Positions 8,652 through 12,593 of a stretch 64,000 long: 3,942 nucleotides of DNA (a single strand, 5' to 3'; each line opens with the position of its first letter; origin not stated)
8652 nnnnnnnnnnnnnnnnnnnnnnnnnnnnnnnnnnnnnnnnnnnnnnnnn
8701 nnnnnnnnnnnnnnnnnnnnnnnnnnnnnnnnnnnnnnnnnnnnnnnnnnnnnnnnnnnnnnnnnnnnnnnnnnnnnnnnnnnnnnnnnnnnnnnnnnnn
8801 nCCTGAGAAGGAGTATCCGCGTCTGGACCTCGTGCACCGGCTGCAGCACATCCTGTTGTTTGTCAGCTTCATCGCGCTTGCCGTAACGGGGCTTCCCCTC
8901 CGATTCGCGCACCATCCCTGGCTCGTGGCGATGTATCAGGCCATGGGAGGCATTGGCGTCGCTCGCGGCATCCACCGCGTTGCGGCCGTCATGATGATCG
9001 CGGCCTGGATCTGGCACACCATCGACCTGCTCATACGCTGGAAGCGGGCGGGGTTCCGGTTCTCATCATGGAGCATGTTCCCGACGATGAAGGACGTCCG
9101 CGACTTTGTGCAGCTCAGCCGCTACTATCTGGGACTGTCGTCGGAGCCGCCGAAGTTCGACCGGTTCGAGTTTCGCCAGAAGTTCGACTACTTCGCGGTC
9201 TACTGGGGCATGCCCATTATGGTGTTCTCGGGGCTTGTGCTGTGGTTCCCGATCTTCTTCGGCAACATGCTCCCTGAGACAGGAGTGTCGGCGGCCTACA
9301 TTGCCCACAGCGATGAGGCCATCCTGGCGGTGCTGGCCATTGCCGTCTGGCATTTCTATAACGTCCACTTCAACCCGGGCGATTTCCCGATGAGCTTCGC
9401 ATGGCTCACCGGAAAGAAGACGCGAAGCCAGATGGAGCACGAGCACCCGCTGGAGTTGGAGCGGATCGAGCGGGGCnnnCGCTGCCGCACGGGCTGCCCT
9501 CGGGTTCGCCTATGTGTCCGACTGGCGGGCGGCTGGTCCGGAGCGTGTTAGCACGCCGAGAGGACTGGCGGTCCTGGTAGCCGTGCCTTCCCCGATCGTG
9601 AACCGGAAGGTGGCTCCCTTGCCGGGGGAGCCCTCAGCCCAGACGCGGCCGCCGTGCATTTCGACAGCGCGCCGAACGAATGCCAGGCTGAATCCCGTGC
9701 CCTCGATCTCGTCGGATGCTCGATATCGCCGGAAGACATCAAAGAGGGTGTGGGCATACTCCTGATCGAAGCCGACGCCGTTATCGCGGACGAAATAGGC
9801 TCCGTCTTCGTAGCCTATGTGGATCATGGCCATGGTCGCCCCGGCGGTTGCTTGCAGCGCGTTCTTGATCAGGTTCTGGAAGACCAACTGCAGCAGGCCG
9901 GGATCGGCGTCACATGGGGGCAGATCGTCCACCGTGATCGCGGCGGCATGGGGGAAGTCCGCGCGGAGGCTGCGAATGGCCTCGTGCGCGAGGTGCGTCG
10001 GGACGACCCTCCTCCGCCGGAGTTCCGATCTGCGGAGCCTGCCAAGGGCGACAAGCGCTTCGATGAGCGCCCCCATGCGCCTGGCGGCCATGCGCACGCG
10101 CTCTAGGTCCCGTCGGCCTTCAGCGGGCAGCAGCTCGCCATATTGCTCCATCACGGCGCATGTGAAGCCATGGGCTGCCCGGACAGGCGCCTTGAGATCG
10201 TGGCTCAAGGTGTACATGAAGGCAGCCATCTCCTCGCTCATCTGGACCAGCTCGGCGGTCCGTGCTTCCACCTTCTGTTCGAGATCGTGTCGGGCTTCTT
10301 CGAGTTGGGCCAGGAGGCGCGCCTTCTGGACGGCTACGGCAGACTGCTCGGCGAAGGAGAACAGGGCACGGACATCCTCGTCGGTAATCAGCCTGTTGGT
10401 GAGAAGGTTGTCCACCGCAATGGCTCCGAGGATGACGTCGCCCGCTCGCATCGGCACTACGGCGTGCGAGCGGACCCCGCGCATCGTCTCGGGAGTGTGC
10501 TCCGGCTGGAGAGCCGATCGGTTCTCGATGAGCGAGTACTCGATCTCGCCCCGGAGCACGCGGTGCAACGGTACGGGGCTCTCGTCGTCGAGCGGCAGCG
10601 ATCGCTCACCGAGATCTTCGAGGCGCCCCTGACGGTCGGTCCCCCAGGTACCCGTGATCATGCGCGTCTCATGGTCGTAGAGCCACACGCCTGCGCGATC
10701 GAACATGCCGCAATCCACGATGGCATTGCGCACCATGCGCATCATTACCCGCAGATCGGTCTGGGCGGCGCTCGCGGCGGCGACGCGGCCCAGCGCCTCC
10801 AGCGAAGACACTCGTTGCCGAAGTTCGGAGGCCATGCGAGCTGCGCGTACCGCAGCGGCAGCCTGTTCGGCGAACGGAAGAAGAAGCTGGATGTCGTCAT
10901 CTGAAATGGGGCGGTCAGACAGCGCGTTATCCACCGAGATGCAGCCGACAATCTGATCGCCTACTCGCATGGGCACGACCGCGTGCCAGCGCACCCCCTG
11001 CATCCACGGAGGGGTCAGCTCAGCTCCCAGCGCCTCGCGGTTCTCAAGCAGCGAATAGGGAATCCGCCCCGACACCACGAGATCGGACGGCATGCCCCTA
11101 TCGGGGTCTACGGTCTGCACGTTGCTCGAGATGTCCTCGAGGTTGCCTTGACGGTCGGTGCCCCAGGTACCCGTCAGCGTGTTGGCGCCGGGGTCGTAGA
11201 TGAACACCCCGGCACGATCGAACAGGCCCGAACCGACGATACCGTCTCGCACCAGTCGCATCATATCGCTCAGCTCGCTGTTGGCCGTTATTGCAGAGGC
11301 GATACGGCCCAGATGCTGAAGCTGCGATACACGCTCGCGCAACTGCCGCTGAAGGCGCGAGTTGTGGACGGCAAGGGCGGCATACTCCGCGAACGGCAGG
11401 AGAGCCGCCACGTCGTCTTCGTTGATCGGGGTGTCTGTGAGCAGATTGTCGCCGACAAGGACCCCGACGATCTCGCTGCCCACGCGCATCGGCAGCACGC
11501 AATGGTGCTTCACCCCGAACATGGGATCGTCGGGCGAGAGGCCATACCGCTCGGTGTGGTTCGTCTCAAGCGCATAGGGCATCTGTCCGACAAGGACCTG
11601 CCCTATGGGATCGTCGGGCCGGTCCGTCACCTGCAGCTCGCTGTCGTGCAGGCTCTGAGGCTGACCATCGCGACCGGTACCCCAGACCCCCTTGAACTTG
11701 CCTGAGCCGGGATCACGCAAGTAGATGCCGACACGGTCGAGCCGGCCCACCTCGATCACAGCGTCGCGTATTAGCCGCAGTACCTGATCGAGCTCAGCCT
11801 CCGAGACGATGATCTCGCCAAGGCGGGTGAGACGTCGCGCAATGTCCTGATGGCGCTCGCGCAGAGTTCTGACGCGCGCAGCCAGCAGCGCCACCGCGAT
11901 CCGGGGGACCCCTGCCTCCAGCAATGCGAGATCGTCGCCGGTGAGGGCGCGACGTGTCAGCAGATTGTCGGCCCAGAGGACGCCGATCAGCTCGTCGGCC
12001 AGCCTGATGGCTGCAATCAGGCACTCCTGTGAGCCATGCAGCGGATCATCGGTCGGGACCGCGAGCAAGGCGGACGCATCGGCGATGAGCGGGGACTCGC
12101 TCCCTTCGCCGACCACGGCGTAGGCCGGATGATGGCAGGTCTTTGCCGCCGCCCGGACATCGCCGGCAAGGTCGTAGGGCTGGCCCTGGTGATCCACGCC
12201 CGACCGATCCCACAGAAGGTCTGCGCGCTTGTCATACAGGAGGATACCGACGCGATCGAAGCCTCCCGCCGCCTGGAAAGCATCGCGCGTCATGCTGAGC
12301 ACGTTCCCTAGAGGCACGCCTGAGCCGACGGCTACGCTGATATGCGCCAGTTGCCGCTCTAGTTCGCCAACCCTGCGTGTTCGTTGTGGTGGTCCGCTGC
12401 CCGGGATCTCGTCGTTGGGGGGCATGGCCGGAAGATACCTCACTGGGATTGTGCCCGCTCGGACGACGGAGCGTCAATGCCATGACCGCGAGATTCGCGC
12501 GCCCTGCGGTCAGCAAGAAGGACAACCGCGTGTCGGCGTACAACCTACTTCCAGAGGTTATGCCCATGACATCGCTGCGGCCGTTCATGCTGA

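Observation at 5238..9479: HzsA-like haem beta-propeller protein paired with a multihaem-c/FdnI-like cytochrome-b fusion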

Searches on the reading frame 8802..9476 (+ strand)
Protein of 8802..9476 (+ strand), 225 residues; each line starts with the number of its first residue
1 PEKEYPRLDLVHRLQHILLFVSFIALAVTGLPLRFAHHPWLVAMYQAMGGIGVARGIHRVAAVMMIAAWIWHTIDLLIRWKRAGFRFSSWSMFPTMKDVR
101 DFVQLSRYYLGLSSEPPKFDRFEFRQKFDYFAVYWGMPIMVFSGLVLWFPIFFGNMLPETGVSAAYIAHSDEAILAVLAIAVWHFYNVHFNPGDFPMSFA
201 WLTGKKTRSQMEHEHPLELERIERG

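Call 33: search_solved_structures(query=window:8802-9476:+, max_evalue=10, show_alignments=3)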
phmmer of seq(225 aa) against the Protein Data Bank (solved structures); distinct sequences matched with E-value up to 10: 2.
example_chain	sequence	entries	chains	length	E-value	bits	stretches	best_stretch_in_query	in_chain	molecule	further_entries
1kqf_C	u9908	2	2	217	0.02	17.7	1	7-224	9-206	FORMATE DEHYDROGENASE, NITRATE-INDUCIBLE, CYTOCHROME B556(FDN) SUBUNIT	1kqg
2o1o_A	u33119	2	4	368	0.49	13.1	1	132-195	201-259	Putative farnesyl pyrophosphate synthase | Farnesyl pyrophosphate synthase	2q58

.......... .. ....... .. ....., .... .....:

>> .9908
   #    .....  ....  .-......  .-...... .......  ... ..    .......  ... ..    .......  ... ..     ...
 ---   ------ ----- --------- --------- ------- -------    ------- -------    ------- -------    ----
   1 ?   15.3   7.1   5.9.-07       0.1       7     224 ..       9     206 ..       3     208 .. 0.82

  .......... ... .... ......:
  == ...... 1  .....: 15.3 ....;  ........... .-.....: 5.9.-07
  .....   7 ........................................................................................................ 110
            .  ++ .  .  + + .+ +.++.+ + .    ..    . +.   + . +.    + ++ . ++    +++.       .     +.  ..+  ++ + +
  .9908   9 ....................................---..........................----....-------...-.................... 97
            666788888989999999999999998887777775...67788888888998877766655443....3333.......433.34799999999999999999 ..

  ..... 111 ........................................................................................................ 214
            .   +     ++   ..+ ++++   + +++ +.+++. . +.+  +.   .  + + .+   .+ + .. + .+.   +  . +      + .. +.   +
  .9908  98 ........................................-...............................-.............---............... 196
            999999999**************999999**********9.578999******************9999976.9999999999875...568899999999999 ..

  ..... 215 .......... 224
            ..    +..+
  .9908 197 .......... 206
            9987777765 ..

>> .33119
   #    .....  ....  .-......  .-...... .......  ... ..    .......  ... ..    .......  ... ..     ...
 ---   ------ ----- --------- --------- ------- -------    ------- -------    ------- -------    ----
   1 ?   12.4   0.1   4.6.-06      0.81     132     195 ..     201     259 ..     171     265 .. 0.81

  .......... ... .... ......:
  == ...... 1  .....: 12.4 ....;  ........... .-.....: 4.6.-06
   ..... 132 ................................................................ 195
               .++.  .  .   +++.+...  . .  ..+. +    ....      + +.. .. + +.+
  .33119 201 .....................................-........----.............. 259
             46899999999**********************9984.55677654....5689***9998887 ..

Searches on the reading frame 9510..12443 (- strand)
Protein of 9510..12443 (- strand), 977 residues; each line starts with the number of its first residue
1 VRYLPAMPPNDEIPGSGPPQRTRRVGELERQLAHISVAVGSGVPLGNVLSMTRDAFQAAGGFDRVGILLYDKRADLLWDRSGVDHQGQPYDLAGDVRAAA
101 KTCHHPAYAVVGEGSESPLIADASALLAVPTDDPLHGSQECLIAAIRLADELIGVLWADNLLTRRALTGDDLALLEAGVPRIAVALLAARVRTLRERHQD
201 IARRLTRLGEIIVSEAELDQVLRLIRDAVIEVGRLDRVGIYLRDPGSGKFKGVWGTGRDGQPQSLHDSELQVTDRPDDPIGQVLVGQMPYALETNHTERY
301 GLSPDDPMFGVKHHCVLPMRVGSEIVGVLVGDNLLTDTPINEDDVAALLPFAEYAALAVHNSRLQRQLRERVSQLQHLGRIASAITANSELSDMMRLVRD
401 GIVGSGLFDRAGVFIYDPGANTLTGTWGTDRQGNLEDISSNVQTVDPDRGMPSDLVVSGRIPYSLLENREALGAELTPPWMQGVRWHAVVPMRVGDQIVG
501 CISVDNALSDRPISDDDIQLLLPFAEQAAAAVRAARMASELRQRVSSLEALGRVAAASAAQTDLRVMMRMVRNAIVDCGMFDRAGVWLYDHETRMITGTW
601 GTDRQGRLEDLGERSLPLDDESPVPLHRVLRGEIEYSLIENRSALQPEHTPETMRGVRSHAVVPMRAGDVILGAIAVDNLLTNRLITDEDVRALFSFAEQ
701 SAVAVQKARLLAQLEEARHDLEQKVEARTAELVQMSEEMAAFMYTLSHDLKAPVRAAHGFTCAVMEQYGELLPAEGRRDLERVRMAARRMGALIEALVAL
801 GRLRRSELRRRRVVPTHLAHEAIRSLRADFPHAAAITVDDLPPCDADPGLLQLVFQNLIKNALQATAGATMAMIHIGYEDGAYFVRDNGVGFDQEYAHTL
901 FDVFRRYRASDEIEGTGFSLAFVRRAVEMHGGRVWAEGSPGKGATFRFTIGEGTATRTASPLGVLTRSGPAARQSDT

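Call 4: search_protein_families(library=pfam, proteins=[window:9510-12443:-], max_evalue=0.01)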
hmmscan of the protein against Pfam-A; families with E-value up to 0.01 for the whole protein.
window:9510-12443:- (977 aa): 4 families
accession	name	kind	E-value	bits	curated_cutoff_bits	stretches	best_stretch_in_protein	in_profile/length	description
PF01590.32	GAF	-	8.3e-31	107.7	22.4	4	217-359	1-133/133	GAF domain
PF13185.12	GAF_2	-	3.9e-26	92.3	28.6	3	562-706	2-136/136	GAF domain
PF02518.31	HATPase_c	-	9.9e-20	71.5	26.4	1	847-950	2-107/111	Histidine kinase-, DNA gyrase B-, and HSP90-like ATPase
PF00512.31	HisKA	-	7.3e-06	26.4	26.9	1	740-804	3-64/66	His Kinase A (phospho-acceptor) domain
